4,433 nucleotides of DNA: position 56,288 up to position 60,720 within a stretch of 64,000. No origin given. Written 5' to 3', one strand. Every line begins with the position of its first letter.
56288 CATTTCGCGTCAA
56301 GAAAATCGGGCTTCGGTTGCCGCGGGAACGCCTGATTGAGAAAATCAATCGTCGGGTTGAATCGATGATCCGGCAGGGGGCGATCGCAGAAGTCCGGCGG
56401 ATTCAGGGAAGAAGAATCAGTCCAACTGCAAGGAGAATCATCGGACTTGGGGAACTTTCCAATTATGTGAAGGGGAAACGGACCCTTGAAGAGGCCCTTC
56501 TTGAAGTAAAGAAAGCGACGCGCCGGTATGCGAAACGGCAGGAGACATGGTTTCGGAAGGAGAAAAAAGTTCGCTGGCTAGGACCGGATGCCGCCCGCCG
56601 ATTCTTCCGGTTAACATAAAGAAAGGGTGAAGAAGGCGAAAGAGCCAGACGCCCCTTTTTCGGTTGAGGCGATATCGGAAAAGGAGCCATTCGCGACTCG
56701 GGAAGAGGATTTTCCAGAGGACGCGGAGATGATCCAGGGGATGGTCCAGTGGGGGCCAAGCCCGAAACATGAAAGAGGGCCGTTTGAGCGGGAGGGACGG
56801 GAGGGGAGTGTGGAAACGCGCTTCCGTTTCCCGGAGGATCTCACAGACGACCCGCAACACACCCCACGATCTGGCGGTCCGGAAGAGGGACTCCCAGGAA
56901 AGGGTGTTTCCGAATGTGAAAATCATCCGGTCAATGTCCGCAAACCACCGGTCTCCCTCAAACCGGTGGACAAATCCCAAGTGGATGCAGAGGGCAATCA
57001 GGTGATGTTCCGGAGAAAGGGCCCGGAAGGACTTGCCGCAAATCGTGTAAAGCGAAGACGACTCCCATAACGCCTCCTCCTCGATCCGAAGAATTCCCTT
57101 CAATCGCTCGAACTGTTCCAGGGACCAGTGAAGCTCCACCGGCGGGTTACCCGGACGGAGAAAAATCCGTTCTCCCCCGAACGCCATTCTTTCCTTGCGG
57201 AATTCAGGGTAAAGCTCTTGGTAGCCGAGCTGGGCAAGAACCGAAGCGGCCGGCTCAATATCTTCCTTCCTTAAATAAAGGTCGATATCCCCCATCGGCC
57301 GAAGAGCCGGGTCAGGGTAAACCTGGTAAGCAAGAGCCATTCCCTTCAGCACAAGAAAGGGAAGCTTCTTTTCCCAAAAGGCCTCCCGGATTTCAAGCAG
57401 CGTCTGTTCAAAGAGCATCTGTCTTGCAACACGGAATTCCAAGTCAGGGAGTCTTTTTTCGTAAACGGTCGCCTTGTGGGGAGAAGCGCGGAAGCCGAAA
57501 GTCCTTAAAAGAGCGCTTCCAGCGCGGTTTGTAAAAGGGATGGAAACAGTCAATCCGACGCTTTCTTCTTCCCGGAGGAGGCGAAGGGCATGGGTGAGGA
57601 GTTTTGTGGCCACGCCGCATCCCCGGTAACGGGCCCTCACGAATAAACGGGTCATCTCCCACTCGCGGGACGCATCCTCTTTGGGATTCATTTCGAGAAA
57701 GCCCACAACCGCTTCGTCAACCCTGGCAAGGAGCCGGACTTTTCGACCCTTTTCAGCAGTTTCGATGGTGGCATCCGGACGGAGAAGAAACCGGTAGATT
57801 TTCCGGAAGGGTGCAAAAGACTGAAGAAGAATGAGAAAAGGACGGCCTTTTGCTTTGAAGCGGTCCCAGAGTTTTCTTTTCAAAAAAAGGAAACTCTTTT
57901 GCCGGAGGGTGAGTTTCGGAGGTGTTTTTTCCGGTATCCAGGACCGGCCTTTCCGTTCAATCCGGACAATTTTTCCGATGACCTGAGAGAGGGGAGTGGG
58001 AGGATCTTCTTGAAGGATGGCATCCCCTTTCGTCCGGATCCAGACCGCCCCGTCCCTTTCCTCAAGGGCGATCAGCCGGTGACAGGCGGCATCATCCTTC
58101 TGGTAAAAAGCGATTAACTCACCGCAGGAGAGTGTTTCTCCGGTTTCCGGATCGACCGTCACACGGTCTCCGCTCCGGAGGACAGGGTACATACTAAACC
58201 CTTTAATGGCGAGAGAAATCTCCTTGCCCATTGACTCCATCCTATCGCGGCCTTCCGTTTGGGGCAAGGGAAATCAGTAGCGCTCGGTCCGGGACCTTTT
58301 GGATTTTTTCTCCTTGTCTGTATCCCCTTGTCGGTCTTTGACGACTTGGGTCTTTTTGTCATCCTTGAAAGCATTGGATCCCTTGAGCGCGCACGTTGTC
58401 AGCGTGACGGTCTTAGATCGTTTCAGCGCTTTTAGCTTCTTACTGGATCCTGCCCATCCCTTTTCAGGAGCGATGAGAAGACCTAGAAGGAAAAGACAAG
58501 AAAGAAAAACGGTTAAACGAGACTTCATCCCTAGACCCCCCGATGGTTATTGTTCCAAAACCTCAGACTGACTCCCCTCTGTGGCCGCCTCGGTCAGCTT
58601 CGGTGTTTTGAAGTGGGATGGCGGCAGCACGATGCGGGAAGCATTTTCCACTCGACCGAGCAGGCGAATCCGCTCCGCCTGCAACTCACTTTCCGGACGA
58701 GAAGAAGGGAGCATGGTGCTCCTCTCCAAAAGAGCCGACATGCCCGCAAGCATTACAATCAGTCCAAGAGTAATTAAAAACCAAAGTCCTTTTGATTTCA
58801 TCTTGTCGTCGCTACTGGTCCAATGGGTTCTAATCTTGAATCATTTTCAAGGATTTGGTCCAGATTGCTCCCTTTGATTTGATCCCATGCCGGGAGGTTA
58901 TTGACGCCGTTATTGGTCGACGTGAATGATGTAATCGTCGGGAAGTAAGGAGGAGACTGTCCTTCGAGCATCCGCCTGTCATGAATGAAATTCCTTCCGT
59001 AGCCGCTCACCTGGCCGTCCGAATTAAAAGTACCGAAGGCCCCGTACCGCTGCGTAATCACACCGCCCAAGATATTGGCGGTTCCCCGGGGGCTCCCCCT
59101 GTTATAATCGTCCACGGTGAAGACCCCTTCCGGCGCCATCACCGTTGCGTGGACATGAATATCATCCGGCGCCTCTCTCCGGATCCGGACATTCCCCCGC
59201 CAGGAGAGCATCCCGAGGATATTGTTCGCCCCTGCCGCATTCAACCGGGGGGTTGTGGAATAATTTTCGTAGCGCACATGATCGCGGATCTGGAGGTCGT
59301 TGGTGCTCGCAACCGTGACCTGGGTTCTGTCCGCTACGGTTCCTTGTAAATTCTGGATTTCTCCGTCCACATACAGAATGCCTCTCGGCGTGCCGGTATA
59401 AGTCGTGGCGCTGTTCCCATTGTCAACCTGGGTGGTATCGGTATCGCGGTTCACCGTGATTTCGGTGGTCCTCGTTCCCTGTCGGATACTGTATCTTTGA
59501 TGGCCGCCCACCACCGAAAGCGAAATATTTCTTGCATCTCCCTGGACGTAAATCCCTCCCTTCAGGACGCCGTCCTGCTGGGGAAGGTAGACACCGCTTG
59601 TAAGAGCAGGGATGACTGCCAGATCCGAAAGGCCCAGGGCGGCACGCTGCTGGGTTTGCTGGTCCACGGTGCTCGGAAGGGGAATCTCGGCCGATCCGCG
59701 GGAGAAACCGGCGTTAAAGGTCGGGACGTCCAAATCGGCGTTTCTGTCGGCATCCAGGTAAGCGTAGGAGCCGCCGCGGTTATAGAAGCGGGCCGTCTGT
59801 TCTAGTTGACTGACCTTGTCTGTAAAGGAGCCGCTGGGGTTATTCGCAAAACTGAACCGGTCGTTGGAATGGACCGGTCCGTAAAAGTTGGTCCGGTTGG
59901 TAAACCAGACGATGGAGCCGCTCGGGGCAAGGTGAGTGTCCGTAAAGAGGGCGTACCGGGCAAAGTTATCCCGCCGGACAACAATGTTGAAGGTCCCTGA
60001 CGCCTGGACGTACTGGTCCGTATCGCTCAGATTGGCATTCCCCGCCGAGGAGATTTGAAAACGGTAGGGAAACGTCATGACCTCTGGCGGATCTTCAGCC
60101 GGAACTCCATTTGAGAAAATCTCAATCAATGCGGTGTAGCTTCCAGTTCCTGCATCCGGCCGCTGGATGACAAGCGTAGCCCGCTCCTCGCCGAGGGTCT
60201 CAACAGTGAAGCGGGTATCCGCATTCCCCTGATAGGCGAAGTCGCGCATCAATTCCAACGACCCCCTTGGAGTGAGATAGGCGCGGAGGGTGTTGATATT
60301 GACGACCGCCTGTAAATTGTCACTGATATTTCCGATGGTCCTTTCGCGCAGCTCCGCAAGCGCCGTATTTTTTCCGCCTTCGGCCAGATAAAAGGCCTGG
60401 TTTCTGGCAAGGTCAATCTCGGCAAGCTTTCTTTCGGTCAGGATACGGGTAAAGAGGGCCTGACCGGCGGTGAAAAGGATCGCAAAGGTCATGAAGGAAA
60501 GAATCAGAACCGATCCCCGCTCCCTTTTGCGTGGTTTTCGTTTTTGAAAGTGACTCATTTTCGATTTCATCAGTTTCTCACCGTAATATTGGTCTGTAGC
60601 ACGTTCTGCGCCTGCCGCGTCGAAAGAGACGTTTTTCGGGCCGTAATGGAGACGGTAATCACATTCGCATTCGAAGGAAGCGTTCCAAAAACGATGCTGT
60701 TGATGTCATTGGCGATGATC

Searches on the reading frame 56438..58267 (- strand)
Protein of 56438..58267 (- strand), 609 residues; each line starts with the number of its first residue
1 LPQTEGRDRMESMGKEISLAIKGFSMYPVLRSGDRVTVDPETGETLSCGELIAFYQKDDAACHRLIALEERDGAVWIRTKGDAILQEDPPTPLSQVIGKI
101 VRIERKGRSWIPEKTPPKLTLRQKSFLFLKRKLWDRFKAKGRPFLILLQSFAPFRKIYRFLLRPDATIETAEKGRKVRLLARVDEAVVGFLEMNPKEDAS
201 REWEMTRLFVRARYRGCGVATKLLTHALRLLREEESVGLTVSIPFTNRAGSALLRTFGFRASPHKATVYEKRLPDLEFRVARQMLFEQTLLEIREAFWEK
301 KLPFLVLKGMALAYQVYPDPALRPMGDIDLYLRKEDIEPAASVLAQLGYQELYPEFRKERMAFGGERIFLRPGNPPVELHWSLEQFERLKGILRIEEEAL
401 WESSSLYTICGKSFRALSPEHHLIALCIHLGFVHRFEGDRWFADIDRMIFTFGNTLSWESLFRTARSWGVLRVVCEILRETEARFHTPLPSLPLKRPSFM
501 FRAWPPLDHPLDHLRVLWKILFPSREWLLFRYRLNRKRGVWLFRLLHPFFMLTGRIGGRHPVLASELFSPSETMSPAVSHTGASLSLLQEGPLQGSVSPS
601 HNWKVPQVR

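Call 9: search_protein_families(library=pfam, proteins=[window:56438-58267:-], max_evalue=0.01)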
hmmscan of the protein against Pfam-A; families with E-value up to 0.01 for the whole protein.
window:56438-58267:- (609 aa): 6 families
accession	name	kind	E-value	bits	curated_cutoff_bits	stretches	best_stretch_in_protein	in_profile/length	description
PF14907.12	NTP_transf_5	-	2.3e-42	145.7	31.2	1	280-484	50-247/249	Uncharacterised nucleotidyltransferase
PF00583.31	Acetyltransf_1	-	1.6e-11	44.9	20.7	1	168-259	25-116/116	Acetyltransferase (GNAT) family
PF13508.13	Acetyltransf_7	-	2.3e-08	34.8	27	1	180-260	7-83/84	Acetyltransferase (GNAT) domain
PF13673.13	Acetyltransf_10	-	2.8e-06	27.8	23.6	1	168-261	23-109/128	Acetyltransferase (GNAT) domain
PF00717.28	Peptidase_S24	-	0.00018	21.6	23.3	1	17-71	36-85/116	Peptidase S24-like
PF14542.12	Acetyltransf_CG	-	0.0015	19.1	30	1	181-235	4-57/80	GCN5-related N-acetyl-transferase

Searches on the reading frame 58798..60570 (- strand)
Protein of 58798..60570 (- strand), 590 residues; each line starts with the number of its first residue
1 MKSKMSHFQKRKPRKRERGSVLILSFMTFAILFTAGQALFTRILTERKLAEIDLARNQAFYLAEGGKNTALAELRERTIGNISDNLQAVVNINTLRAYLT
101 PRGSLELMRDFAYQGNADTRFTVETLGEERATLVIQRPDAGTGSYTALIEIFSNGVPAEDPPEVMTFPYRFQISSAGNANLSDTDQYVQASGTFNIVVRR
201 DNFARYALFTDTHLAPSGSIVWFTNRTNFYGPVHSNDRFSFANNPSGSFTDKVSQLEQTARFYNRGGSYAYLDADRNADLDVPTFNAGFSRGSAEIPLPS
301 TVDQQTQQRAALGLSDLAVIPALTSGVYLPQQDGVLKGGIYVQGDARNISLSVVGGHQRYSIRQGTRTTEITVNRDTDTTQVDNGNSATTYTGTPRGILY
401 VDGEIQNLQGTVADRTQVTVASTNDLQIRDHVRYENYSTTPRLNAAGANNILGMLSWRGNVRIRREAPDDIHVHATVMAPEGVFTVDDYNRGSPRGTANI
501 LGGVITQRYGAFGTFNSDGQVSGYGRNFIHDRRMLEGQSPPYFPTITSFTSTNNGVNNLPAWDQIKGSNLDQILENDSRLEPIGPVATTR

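Call 9: search_protein_families(library=pfam, proteins=[window:58798-60570:-], max_evalue=0.01)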
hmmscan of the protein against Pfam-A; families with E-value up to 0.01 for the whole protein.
window:58798-60570:- (590 aa): 1 family
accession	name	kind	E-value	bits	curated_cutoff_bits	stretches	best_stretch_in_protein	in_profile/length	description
PF16241.10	DUF4900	-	1.6e-12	48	29.4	1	177-245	10-78/89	Domain of unknown function (DUF4900)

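Call 10: search_protein_families(library=ncbifam, proteins=[window:58798-60570:-], max_evalue=0.01)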
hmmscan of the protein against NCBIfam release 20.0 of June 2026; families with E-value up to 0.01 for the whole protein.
window:58798-60570:- (590 aa): 0 families

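Call 25: find_homologous_proteins(query=window:58798-60570:-, max_evalue=0.00001)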
Query window:58798-60570:- (590 aa): 181 proteins with E <= 0.00001 among 8000 candidates; the best 120 are listed.
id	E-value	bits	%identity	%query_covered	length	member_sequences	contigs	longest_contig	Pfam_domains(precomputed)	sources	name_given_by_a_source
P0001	0.0e+0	1313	100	99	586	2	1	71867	PF16241.11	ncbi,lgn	-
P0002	5.2e-221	753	61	94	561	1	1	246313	PF16241.11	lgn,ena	-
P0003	5.0e-215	733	61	94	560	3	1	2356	PF16241.11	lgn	-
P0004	6.7e-215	733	59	94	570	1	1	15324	PF16241.11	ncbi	ncbi:MAG: DUF4900 domain-containing protein [Candidatus Omnitrophota bacterium]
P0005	4.5e-212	724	60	93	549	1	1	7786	PF16241.11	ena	-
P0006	9.8e-209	713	58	96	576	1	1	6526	PF16241.11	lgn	-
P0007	1.7e-205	702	59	92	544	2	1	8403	PF16241.11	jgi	-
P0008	4.9e-205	700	59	94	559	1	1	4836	PF16241.11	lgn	-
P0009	1.1e-195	669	55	95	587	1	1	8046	PF16241.11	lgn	-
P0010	7.3e-193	660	55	93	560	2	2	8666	PF16241.11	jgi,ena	-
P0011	2.6e-128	447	42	95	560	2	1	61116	PF16241.11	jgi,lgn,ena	-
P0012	3.5e-128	447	44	94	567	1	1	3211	PF16241.11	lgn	-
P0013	5.4e-128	446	42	95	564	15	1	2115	PF16241.11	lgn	-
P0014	1.1e-127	445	42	93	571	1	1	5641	PF16241.11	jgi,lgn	jgi:hypothetical protein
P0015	1.7e-127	444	43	92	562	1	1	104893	PF16241.11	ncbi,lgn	-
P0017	1.7e-126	441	43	93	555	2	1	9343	PF16241.11,PF14341.12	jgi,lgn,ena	-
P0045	3.2e-117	411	42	93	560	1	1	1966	PF16241.11,PF14341.12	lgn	-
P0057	9.5e-114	399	41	95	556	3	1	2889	PF16241.11,PF14341.12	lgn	-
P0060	6.4e-113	396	42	93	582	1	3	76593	PF16241.11,PF14341.12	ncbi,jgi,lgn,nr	ncbi:MAG: DUF4900 domain-containing protein [Candidatus Omnitrophica bacterium]|nr:DUF4900 domain-co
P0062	7.3e-112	393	42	93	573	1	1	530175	PF16241.11,PF14341.12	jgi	jgi:hypothetical protein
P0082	3.2e-106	374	39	93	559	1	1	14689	PF16241.11,PF14341.12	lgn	-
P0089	9.3e-105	369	39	92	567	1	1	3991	PF16241.11,PF14341.12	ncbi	-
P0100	1.8e-103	365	40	93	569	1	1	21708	PF16241.11,PF14341.12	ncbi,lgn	-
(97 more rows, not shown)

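Call 27: find_related_loci(query=A1, collection=genome_contigs, flank=4000)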
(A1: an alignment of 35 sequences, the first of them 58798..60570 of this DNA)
Query A1 (590 aa) in genome_contigs; peptide patterns used: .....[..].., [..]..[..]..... (x = any residue, [..] = any of these).
190 stretches matched a pattern; 168 encode a relative of the query (tblastn E <= 1e-3); the best 80 are kept; 80 distinct loci.
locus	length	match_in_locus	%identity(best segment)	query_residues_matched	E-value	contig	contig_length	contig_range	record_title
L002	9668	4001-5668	59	12-567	0e+0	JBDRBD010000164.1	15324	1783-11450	MAG: Candidatus Omnitrophota bacterium isolate MEGAHIT-group-1.1039 k141_12972114, whole genome shotgun sequence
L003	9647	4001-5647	42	17-562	1e-138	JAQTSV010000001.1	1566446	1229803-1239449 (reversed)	MAG: Candidatus Omnitrophota bacterium isolate STB_25 NODE_1_length_1566446_cov_7.163386_Sandtown_B, whole genome shotgu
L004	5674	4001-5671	42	13-564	6e-135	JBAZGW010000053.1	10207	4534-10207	MAG: Candidatus Omnitrophota bacterium isolate SO_2017_LW3_55 NODE_20691_length_10207_cov_0.946230_LW162_2017, whole gen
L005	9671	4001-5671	42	13-564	2e-130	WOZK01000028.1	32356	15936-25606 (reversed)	MAG: Candidatus Omnitrophota bacterium isolate WOFB22 NODE_520_length_32356_cov_52.884833, whole genome shotgun sequence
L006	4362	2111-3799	43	4-554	2e-132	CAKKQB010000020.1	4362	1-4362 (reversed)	Omnitrophica bacterium GWA2_41_15 isolate Hainich-Omni-XXVI genome assembly, contig: Omni_Hai_XXVI_Hain_H43_02um_R3_1797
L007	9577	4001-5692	41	14-568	8e-130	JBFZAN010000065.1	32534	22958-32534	MAG: Candidatus Omnitrophota bacterium isolate PPR_0468 PPR_0468.fa_k121_706028, whole genome shotgun sequence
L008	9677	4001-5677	42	12-559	8e-130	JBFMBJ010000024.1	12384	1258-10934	MAG: Candidatus Omnitrophota bacterium isolate MAG161 MAG161_24, whole genome shotgun sequence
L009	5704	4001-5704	42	11-564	3e-129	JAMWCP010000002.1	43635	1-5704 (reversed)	MAG: Candidatus Omnitrophota bacterium isolate QZM4_1.bins.254.Tibet NODE_1980_length_43635_cov_1.319481, whole genome s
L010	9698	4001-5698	41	1-554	2e-128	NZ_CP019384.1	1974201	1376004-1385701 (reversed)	Candidatus Velamenicoccus archaeovorus strain LiM chromosome, complete genome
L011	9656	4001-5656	41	15-554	6e-127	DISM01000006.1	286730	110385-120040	MAG TPA_asm: Candidatus Omnitrophica bacterium UBA6210 UBA6210_contig_1205, whole genome shotgun sequence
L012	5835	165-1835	43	11-564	1e-126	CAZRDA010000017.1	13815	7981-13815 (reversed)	MAG TPA_asm: uncultured bacterium isolate binchicken_co292_9 genome assembly, contig: NODE_569_length_13815_cov_6.001381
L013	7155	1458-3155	43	10-563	1e-126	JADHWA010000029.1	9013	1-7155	MAG: Candidatus Omnitrophota bacterium isolate BS750m-G15 BS-750m-C15073, whole genome shotgun sequence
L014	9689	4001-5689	43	17-553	1e-124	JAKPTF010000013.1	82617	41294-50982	MAG: Candidatus Omnitrophota bacterium isolate JPNA_metabat.7 k141_980160, whole genome shotgun sequence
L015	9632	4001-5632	41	11-555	8e-125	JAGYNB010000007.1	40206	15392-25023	MAG: Candidatus Omnitrophota bacterium isolate M55B134 7, whole genome shotgun sequence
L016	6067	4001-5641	43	16-555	2e-123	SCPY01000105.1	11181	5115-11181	MAG: bacterium isolate DP16D_bin.15 DP16D_bin.15-50224, whole genome shotgun sequence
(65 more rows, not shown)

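Call 32: find_encoding_contigs(protein=P0002, flank=3000, max_places=3)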
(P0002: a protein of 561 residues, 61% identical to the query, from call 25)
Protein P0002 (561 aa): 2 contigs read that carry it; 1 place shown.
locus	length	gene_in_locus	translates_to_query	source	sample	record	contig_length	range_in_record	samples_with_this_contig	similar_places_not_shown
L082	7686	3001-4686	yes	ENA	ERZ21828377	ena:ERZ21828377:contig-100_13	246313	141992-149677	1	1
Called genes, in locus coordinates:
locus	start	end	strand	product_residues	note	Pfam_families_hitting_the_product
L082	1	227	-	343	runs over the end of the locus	PF01628:HrcA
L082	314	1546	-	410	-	PF13167:GTP-bdg_N, PF16360:GTP-bdg_M, PF00009:GTP_EFTU (faint), PF01926:MMR_HSR1, PF02421:FeoB_N (faint), PF19275:HflX_C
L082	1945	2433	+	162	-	-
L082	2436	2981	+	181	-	PF07963:N_methyl (weak)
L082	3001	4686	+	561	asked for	PF16241:DUF4900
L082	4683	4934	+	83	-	-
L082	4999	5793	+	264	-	PF05621:TniB (weak), PF04851:ResIII (faint), PF13191:AAA_16 (faint), PF13401:AAA_22, PF00004:AAA (weak), PF09848:SLFN-g3_helicase (weak)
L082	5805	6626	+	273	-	PF04851:ResIII (faint), PF13191:AAA_16 (weak), PF01637:ATPase_2 (weak), PF13401:AAA_22, PF09848:SLFN-g3_helicase (weak)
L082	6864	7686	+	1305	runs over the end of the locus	PF01364:Peptidase_C25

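Call 33: find_encoding_contigs(protein=P0005, flank=3000, max_places=3)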
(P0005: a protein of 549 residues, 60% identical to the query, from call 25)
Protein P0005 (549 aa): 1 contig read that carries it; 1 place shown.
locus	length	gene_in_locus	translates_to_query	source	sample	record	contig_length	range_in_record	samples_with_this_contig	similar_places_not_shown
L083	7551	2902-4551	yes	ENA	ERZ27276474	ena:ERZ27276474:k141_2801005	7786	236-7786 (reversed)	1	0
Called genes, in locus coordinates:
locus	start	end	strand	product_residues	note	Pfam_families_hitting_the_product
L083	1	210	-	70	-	?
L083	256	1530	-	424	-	PF13167:GTP-bdg_N, PF16360:GTP-bdg_M, PF01926:MMR_HSR1, PF02421:FeoB_N (faint), PF19275:HflX_C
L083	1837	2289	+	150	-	-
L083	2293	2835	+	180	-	-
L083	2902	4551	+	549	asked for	PF16241:DUF4900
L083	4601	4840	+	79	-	-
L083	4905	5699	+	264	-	PF04851:ResIII (faint), PF13401:AAA_22, PF00004:AAA (weak)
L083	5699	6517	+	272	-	PF04851:ResIII (faint), PF01637:ATPase_2, PF13191:AAA_16 (weak), PF13401:AAA_22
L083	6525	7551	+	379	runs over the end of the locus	PF01041:DegT_DnrJ_EryC1, PF00266:Aminotran_5 (weak)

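Call 34: find_encoding_contigs(protein=P0007, flank=3000, max_places=3)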
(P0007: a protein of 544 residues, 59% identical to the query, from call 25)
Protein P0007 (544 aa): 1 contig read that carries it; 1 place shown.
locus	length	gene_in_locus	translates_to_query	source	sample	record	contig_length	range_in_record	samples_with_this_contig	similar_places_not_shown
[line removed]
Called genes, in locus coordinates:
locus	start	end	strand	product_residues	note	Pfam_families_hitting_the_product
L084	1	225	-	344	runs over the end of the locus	PF01628:HrcA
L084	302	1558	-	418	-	PF13167:GTP-bdg_N, PF16360:GTP-bdg_M, PF01926:MMR_HSR1, PF02421:FeoB_N (weak), PF19275:HflX_C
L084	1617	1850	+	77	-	-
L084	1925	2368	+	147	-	-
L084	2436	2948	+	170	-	-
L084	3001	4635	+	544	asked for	PF16241:DUF4900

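Call 36: find_encoding_contigs(protein=P0006, flank=3000, max_places=2)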
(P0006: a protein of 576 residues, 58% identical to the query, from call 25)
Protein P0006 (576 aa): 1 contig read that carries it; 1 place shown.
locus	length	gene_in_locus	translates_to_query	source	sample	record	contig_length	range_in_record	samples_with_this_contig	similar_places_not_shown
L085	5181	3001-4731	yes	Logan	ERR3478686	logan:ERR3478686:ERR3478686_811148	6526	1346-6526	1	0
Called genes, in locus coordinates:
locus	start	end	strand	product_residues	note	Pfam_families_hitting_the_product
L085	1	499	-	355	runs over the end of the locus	PF01628:HrcA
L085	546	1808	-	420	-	PF13167:GTP-bdg_N, PF16360:GTP-bdg_M, PF00009:GTP_EFTU (faint), PF01926:MMR_HSR1, PF02421:FeoB_N (weak), PF19275:HflX_C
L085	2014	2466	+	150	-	-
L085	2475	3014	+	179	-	-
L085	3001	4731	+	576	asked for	PF16241:DUF4900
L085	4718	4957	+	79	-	-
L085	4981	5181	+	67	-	?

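Call 37: find_encoding_contigs(protein=P0009, flank=3000, max_places=2)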
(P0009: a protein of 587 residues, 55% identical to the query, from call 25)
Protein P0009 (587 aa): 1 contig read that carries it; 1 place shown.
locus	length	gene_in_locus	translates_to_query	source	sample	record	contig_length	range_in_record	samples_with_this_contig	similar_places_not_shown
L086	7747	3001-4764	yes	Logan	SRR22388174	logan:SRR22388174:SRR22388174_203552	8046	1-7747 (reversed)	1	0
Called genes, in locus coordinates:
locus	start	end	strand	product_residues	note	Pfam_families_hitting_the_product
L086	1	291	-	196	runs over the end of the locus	?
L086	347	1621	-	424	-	PF13167:GTP-bdg_N, PF16360:GTP-bdg_M, PF03193:RsgA_GTPase (faint), PF01926:MMR_HSR1, PF02421:FeoB_N, PF00009:GTP_EFTU (weak), PF16897:MMR_HSR1_Xtn (weak), PF19275:HflX_C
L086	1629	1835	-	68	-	-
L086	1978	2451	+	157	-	-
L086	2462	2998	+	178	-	-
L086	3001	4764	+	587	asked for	PF16241:DUF4900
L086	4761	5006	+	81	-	-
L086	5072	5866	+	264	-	PF05621:TniB (faint), PF04851:ResIII (faint), PF13401:AAA_22, PF00004:AAA (weak), PF09848:SLFN-g3_helicase (faint), PF13173:AAA_14 (faint)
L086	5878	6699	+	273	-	PF04851:ResIII (faint), PF13191:AAA_16 (faint), PF01637:ATPase_2 (weak), PF13401:AAA_22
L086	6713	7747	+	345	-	?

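Call 38: find_encoding_contigs(protein=P0010, flank=3000, max_places=2)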
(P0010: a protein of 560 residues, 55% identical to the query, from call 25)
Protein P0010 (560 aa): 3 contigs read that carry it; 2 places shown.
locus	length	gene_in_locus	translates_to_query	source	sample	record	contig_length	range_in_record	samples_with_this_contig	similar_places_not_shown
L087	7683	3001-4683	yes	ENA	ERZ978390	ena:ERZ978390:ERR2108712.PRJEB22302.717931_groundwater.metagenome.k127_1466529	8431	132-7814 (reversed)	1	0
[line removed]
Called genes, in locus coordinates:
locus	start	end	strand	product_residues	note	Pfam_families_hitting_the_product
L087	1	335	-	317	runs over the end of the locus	?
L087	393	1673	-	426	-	PF13167:GTP-bdg_N, PF16360:GTP-bdg_M, PF03193:RsgA_GTPase (faint), PF01926:MMR_HSR1, PF02421:FeoB_N, PF00009:GTP_EFTU (weak), PF19275:HflX_C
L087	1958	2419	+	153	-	PF07963:N_methyl (weak)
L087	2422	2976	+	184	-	-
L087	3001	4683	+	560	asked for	PF16241:DUF4900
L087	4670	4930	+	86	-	-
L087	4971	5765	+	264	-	PF13401:AAA_22, PF09848:SLFN-g3_helicase (weak)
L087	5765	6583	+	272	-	PF04851:ResIII (faint), PF13191:AAA_16 (weak), PF01637:ATPase_2 (weak), PF13401:AAA_22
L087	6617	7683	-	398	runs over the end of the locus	?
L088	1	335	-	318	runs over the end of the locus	?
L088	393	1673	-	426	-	PF13167:GTP-bdg_N, PF16360:GTP-bdg_M, PF03193:RsgA_GTPase (faint), PF01926:MMR_HSR1, PF02421:FeoB_N, PF00009:GTP_EFTU (weak), PF19275:HflX_C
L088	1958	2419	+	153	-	PF07963:N_methyl (weak)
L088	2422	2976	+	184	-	-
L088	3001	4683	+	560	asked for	PF16241:DUF4900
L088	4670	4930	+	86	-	-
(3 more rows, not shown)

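Call 39: find_encoding_contigs(protein=P0008, flank=3000, max_places=2)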
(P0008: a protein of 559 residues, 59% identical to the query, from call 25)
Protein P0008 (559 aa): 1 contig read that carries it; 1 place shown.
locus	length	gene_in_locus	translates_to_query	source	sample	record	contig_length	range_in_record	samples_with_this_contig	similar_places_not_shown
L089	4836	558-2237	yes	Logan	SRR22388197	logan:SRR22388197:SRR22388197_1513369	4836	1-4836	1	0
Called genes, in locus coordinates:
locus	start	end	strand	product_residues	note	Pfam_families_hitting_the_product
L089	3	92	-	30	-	?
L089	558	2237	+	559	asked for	PF16241:DUF4900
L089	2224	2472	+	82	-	-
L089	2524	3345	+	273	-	PF04851:ResIII (faint), PF01637:ATPase_2 (weak), PF13191:AAA_16 (weak), PF13401:AAA_22, PF09848:SLFN-g3_helicase (weak)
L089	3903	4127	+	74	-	-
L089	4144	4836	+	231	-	?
